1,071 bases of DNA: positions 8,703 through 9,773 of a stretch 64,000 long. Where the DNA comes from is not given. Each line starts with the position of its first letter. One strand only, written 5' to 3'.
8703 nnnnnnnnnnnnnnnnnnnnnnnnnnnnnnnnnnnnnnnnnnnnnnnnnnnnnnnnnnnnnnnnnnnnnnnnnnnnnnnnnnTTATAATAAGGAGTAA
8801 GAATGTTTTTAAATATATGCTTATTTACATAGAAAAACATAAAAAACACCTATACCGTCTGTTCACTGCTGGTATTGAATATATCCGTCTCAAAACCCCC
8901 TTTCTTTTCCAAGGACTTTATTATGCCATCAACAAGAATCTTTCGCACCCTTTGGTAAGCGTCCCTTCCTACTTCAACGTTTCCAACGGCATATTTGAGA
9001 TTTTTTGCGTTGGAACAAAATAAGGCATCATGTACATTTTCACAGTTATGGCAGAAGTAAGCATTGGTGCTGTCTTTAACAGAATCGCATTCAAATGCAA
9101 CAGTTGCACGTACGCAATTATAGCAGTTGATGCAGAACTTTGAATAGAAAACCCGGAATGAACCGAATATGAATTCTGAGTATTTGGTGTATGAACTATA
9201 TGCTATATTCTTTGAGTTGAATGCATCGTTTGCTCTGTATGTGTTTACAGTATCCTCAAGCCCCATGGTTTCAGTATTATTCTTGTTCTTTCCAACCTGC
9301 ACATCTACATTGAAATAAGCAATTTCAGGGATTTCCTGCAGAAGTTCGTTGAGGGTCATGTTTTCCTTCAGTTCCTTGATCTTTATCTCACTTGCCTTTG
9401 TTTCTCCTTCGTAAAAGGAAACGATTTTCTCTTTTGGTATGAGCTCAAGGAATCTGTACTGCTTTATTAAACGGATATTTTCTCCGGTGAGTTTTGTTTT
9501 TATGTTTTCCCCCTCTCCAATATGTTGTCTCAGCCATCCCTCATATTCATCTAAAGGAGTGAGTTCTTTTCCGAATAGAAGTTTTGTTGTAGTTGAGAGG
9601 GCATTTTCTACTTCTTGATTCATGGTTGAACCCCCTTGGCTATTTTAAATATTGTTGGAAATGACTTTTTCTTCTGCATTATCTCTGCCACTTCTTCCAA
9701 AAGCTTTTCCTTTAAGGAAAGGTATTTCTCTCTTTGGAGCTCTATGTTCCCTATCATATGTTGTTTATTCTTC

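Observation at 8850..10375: A|B split gene pair with ATGA overlap mirrors the fused two-module paralogs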

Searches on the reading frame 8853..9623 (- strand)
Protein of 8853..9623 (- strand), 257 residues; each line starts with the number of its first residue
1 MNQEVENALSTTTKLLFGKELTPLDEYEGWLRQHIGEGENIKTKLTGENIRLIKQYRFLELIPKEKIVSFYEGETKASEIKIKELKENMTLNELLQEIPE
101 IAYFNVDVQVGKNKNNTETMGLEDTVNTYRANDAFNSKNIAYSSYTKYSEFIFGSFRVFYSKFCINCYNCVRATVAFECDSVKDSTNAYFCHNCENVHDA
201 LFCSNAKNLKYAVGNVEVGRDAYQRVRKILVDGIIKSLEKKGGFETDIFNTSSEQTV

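Call 4: search_protein_families(library=pfam, proteins=[window:8853-9623:-], max_evalue=1)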
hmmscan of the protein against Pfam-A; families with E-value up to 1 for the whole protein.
window:8853-9623:- (257 aa): 4 families
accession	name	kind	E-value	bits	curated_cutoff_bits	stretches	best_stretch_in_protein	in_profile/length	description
PF19987.4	DUF6423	-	0.023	14.8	29.7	1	29-88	50-109/161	Family of unknown function (DUF6423)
PF07876.18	Dabb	-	0.14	13.3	25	1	81-137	17-71/96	Stress responsive A/B Barrel Domain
PF02426.22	MIase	-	0.25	12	26.7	1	63-109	36-82/90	Muconolactone delta-isomerase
PF02876.24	Stap_Strp_tox_C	-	0.75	10.6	27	0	107-140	56-89/96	Staphylococcal/Streptococcal toxin, beta-grasp domain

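Call 6: search_protein_families(library=ncbifam, proteins=[window:8853-9623:-], max_evalue=0.01)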
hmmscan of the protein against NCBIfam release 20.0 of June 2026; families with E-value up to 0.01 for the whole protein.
window:8853-9623:- (257 aa): 0 families

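Call 16: find_homologous_proteins(query=window:8853-9623:-, max_evalue=0.001)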
Query window:8853-9623:- (257 aa): 46 proteins with E <= 0.001 among 577 candidates.
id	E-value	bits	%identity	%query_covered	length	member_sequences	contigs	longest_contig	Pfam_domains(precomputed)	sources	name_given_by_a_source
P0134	4.8e-167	572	100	100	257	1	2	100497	-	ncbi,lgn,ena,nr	ncbi:hypothetical protein KAW38_04850 [Candidatus Micrarchaeota archaeon]|nr:hypothetical protein [C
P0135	6.1e-91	322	56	97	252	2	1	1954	-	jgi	jgi:hypothetical protein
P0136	5.6e-89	316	54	98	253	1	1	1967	-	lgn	-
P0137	5.8e-87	309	53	97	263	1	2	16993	-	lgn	-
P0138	4.3e-86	307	55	97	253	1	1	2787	-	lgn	-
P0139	6.3e-82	293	52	97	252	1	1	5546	-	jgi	jgi:hypothetical protein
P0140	9.8e-79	282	49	97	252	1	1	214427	-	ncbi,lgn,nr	ncbi:hypothetical protein JW721_02735 [Candidatus Micrarchaeota archaeon]|nr:hypothetical protein [C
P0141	1.1e-50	191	40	98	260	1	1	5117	-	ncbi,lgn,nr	ncbi:MAG: hypothetical protein NT157_02080 [Candidatus Micrarchaeota archaeon]|nr:hypothetical prote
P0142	1.3e-50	190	37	97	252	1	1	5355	-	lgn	-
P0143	4.4e-50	189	41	98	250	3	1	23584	-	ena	-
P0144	2.3e-47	180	38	88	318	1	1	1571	-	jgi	-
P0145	7.5e-47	178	39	97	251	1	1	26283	-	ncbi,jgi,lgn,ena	ncbi:MAG: hypothetical protein WC488_00670 [Candidatus Micrarchaeia archaeon]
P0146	1.8e-43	167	35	98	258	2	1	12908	-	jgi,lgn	-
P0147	4.8e-43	166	38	91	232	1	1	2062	-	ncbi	ncbi:MAG: hypothetical protein V1909_01480, partial [Candidatus Micrarchaeota archaeon]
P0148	3.6e-42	163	36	99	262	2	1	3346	-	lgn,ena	-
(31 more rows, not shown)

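Call 38: search_protein_families(library=padloc, proteins=[window:8853-9623:-], max_evalue=0.01)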
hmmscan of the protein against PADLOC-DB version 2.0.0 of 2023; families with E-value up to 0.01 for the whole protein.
window:8853-9623:- (257 aa): 0 families

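Call 39: search_protein_families(library=phrogs, proteins=[window:8853-9623:-], max_evalue=0.01)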
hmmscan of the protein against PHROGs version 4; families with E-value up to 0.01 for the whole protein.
window:8853-9623:- (257 aa): 0 families

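Call 44: find_encoding_contigs(protein=P0134, flank=10000, max_places=6)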
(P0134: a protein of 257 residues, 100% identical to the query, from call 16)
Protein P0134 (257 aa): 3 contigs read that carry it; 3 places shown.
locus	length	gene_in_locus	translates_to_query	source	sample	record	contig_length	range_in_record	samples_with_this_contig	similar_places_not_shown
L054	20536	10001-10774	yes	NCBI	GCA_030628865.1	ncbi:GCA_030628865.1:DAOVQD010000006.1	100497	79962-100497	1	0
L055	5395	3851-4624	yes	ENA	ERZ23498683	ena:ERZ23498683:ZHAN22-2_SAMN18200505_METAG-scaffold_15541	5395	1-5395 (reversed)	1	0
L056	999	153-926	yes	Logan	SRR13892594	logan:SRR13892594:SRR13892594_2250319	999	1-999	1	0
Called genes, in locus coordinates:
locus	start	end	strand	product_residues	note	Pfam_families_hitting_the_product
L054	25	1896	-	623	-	PF08915:tRNA-Thr_ED, PF00587:tRNA-synt_2b, PF03129:HGTP_anticodon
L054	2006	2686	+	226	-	-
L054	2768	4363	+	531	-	-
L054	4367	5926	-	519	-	-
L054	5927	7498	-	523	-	-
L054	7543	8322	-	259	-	-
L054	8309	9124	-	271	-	-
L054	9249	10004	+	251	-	-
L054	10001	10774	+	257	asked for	-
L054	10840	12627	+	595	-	PF01935:DUF87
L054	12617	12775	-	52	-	-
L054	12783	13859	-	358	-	PF06849:DUF1246, PF06973:DUF1297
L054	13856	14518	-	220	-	PF24034:DUF7343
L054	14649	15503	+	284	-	-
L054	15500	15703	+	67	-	-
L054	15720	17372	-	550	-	PF02885:Glycos_trans_3N, PF00591:Glycos_transf_3, PF07831:PYNP_C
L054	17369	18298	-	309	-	PF01008:IF-2B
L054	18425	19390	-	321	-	PF00586:AIRS, PF02769:AIRS_C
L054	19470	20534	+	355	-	?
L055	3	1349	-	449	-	?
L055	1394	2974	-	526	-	-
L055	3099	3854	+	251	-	-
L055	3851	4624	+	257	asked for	-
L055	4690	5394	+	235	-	?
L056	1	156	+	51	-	?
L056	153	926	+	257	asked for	-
